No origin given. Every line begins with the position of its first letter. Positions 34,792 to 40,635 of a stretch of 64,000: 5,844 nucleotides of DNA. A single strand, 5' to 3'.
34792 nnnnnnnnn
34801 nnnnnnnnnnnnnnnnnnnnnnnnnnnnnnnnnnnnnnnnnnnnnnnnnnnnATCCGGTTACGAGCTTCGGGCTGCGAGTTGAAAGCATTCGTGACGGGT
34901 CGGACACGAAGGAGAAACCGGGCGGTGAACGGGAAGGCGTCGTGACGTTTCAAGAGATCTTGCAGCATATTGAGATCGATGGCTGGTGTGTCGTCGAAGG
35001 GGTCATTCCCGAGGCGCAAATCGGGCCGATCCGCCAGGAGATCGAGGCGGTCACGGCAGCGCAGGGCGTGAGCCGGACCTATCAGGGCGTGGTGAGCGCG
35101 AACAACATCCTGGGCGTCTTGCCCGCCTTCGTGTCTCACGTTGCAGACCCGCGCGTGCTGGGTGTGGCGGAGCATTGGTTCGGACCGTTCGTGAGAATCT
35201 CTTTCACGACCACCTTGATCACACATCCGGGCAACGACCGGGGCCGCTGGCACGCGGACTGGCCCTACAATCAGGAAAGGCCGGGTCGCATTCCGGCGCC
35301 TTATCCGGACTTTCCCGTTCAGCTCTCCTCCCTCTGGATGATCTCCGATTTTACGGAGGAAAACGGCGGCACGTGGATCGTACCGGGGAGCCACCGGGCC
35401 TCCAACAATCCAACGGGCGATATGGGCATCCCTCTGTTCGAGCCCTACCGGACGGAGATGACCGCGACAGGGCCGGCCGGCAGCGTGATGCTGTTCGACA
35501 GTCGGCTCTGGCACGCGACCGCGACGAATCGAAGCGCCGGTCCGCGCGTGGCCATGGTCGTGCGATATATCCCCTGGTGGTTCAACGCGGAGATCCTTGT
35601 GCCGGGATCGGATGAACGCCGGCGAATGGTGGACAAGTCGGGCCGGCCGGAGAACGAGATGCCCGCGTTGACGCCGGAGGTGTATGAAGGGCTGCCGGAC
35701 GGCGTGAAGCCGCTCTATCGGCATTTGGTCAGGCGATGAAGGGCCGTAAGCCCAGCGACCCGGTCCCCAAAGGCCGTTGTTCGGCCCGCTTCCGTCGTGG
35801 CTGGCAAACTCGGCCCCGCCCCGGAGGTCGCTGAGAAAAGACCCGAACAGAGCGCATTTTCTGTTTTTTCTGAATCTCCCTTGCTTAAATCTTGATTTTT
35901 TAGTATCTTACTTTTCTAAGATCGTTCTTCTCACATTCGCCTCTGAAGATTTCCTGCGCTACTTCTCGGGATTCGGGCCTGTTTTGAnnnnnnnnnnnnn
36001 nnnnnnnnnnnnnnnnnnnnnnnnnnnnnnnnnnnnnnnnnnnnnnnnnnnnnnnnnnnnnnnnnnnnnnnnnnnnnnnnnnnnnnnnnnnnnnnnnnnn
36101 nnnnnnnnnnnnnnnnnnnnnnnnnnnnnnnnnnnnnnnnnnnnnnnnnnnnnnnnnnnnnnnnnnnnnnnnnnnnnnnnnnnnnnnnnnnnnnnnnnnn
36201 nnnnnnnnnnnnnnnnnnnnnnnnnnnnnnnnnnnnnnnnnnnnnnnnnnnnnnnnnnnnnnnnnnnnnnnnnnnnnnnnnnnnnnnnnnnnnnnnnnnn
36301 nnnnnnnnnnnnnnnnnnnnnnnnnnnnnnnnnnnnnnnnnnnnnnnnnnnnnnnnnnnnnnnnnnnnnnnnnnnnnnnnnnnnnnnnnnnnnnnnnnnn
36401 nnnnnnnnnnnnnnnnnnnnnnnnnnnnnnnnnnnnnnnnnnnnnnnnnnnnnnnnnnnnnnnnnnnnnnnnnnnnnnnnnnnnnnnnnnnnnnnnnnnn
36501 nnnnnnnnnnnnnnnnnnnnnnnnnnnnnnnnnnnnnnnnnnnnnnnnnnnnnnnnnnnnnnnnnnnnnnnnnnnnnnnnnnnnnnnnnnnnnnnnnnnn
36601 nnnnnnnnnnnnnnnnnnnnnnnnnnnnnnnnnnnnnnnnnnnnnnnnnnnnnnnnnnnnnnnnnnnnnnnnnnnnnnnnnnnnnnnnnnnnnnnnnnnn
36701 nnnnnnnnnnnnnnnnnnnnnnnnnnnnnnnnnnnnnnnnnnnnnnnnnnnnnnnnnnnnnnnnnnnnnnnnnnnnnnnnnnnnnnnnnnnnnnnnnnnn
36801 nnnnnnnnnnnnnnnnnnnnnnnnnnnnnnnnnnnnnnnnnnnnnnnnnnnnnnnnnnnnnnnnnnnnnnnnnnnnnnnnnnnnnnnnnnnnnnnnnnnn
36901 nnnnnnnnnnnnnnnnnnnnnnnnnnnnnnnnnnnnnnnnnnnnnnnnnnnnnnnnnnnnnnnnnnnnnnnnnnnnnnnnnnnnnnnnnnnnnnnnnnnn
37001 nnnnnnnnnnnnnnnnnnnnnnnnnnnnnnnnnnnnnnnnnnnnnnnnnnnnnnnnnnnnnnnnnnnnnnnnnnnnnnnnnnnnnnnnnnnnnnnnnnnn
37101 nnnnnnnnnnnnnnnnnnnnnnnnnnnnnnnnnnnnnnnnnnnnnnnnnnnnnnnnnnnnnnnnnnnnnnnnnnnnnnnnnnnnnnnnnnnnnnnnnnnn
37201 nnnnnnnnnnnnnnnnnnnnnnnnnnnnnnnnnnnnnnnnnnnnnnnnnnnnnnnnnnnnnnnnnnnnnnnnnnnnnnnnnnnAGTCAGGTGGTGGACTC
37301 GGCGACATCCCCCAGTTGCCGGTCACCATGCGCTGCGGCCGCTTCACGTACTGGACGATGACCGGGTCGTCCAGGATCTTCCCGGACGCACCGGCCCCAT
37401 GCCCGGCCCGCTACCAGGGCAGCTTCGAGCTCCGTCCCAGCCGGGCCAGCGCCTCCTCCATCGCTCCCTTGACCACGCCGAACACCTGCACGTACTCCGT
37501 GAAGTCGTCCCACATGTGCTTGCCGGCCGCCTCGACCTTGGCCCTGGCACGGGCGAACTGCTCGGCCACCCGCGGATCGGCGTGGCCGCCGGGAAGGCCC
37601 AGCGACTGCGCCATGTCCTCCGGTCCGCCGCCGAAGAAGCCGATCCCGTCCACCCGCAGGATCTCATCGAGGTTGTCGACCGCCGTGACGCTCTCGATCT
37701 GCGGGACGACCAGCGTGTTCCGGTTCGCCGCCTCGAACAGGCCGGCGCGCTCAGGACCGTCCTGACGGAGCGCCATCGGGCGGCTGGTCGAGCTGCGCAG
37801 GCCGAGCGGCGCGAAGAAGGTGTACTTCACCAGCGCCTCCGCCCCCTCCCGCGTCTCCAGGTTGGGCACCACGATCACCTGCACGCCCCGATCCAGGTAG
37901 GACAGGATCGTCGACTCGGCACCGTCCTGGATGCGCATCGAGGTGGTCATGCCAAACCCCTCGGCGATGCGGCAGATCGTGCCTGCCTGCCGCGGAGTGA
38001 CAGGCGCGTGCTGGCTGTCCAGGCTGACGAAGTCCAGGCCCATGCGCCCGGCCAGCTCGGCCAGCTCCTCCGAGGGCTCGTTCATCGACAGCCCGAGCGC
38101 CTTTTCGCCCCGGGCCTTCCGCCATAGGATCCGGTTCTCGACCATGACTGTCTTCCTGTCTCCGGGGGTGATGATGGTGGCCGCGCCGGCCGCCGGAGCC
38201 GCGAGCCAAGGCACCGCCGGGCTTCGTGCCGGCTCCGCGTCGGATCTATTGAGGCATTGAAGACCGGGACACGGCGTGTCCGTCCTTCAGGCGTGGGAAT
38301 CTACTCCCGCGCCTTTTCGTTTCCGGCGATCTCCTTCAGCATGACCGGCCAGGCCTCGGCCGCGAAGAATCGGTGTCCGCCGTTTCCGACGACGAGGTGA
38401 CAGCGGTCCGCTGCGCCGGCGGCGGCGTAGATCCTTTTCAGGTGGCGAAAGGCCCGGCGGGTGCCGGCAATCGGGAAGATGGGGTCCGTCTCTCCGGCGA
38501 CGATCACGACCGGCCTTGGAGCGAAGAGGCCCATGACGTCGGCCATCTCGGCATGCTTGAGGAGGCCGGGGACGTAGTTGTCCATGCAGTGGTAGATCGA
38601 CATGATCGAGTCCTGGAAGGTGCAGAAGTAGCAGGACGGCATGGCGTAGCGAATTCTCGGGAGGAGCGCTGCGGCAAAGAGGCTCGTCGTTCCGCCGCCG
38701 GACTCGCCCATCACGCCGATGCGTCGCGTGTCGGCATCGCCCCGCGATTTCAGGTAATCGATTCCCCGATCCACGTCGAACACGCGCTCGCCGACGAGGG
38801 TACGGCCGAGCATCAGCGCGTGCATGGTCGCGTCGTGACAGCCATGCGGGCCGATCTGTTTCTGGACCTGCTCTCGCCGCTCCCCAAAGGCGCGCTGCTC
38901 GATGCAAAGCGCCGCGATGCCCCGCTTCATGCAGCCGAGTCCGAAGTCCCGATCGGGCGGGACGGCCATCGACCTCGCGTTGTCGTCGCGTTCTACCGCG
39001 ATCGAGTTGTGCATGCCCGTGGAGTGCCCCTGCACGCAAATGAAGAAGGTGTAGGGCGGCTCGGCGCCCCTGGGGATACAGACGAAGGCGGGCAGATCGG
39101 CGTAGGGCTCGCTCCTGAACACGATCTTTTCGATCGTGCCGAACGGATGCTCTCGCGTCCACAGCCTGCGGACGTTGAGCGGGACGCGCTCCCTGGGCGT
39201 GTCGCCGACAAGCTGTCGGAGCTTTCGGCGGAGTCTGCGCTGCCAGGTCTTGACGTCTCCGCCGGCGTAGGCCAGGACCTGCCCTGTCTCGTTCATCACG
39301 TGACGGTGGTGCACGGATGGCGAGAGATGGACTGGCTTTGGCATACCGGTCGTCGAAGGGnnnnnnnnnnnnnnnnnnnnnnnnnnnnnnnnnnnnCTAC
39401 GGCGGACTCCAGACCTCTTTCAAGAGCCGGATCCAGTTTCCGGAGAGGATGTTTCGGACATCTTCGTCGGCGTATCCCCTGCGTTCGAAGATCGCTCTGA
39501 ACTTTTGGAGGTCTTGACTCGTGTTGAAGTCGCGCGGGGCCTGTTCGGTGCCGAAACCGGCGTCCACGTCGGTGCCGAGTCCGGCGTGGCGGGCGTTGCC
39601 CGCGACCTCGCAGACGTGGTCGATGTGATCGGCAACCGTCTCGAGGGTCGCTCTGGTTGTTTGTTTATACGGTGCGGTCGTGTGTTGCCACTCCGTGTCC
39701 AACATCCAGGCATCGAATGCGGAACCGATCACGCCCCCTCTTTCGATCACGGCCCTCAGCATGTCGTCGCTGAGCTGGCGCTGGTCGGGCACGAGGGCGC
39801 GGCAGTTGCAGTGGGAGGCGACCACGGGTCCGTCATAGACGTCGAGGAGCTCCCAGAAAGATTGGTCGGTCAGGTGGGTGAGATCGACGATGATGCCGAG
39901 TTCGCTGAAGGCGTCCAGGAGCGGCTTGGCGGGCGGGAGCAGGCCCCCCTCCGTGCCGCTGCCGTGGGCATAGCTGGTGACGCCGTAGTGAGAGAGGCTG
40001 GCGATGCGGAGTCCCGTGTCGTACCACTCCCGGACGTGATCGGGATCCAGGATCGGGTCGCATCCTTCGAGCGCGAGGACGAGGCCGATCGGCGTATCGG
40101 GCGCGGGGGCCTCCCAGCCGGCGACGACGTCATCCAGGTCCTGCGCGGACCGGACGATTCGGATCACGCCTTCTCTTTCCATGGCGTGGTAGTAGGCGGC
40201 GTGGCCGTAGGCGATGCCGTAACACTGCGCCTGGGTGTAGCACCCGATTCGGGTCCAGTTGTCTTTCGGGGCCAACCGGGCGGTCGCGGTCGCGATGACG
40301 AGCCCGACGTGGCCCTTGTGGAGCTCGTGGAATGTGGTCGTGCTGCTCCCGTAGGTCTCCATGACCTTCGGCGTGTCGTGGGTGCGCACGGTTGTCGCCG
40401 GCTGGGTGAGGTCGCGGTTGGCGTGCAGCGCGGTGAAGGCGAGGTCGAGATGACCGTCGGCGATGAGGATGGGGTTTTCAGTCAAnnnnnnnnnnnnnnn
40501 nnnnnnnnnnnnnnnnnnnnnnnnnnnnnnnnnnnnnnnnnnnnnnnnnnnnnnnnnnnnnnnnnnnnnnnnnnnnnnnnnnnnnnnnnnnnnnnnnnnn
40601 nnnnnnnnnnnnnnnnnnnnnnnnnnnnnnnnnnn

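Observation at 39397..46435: Four tandem M19 dipeptidase paralogs separated by composite tandem-repeat blocks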

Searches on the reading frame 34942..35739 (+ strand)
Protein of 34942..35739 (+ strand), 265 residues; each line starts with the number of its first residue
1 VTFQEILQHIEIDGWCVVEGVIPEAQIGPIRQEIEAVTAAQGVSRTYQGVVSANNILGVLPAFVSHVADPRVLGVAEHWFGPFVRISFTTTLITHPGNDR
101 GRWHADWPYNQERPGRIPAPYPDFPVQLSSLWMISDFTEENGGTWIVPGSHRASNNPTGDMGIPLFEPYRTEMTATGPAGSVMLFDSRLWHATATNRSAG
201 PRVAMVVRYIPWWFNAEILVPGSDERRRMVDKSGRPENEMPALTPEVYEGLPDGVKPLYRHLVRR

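Call 45: search_protein_families(library=pfam, proteins=[window:34942-35739:+], max_evalue=0.0001)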
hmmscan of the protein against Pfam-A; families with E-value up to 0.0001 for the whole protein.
window:34942-35739:+ (265 aa): 1 family
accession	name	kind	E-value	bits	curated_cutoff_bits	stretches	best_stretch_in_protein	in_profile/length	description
PF05721.19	PhyH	-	4.2e-25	89.7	22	1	13-203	4-212/213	Phytanoyl-CoA dioxygenase (PhyH)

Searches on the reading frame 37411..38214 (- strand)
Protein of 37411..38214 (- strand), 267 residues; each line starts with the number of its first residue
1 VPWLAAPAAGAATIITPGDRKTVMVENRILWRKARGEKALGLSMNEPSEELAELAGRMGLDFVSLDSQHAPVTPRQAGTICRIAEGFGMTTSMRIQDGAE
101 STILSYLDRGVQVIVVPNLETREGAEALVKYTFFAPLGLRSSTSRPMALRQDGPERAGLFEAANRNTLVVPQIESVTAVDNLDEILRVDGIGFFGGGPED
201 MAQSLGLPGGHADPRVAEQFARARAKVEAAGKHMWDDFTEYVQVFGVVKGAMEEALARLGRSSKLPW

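Call 16: search_protein_families(library=pfam, proteins=[window:37411-38214:-], max_evalue=0.001)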
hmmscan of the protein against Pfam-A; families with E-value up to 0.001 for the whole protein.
window:37411-38214:- (267 aa): 1 family
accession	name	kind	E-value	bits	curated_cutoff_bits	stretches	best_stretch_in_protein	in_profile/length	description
PF03328.21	HpcH_HpaI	-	7e-21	75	25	1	48-233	10-182/221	HpcH/HpaI aldolase/citrate lyase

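Call 47: search_protein_families(library=ncbifam, proteins=[window:37411-38214:-], max_evalue=0.01)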
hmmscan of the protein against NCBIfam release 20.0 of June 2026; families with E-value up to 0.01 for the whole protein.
window:37411-38214:- (267 aa): 4 families
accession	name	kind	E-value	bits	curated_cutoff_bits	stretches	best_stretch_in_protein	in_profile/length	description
NF007521.0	PRK10128.1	equivalog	2.9e-22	79.5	441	1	29-232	9-211/267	2-keto-3-deoxy-L-rhamnonate aldolase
TIGR02311.1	HpaI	equivalog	3.3e-22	79.1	368.8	1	36-233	10-206/249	4-hydroxy-2-oxoheptanedioate aldolase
NF007849.0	PRK10558.1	equivalog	1.8e-17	63.6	393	1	27-233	8-212/256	2-dehydro-3-deoxyglucarate aldolase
TIGR03239.1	GarL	equivalog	1.9e-17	63.7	406.75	1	36-233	10-205/249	2-dehydro-3-deoxyglucarate aldolase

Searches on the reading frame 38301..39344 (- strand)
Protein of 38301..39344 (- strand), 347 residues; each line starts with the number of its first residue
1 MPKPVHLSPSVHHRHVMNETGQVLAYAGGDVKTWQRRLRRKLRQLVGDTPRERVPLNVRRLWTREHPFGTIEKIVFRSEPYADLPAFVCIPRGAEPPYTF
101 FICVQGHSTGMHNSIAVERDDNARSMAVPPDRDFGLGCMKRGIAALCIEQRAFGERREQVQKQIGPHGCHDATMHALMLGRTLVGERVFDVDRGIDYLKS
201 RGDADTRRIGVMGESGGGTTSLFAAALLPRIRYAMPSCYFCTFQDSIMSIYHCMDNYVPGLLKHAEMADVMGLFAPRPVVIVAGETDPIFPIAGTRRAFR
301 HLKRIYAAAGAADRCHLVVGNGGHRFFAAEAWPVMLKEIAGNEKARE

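Call 16: search_protein_families(library=pfam, proteins=[window:38301-39344:-], max_evalue=0.001)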
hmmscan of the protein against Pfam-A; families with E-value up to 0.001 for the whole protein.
window:38301-39344:- (347 aa): 4 families
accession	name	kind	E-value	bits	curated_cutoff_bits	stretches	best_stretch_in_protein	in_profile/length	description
PF12715.13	Abhydrolase_7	-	3.2e-08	33.7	21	1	29-313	46-333/388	Abhydrolase family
PF00326.27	Peptidase_S9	-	3e-05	24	22.6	1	190-303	47-171/213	Prolyl oligopeptidase family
PF22244.2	GCE_fung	-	4.6e-05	23.8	27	0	191-237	87-135/231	Glucuronyl esterase, fungi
PF05448.18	AXE1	-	0.00027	20.2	21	1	188-245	156-215/321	Acetyl xylan esterase (AXE1)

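Call 47: search_protein_families(library=ncbifam, proteins=[window:38301-39344:-], max_evalue=0.01)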
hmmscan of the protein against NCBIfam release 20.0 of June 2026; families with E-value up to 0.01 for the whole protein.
window:38301-39344:- (347 aa): 2 families
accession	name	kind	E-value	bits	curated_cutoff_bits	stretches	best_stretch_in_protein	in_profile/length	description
NF033523.0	lasso_peptidase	equivalog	0.00011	21.1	400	1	140-229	434-516/638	Atxe2 family lasso peptide isopeptidase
NF007857.0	PRK10566.1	equivalog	0.007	16.2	201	0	204-304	104-214/249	esterase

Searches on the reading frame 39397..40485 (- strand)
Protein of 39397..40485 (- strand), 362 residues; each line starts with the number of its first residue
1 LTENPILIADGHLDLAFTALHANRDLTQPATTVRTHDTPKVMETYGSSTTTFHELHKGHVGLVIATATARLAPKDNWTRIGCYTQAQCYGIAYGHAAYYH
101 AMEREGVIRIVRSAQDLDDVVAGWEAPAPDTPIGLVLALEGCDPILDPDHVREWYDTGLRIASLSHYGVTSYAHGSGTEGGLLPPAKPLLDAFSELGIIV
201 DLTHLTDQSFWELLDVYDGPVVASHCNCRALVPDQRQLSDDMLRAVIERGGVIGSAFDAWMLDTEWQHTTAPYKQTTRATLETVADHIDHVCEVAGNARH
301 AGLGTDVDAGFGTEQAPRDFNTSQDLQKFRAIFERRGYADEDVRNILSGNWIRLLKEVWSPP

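Call 4: search_protein_families(library=pfam, proteins=[window:39397-40485:-], max_evalue=0.01)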
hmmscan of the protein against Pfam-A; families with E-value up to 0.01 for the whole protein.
window:39397-40485:- (362 aa): 1 family
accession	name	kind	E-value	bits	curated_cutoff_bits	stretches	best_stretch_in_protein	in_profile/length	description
PF01244.27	Peptidase_M19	-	7.4e-54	183.5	26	1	5-357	5-319/319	Membrane dipeptidase (Peptidase family M19)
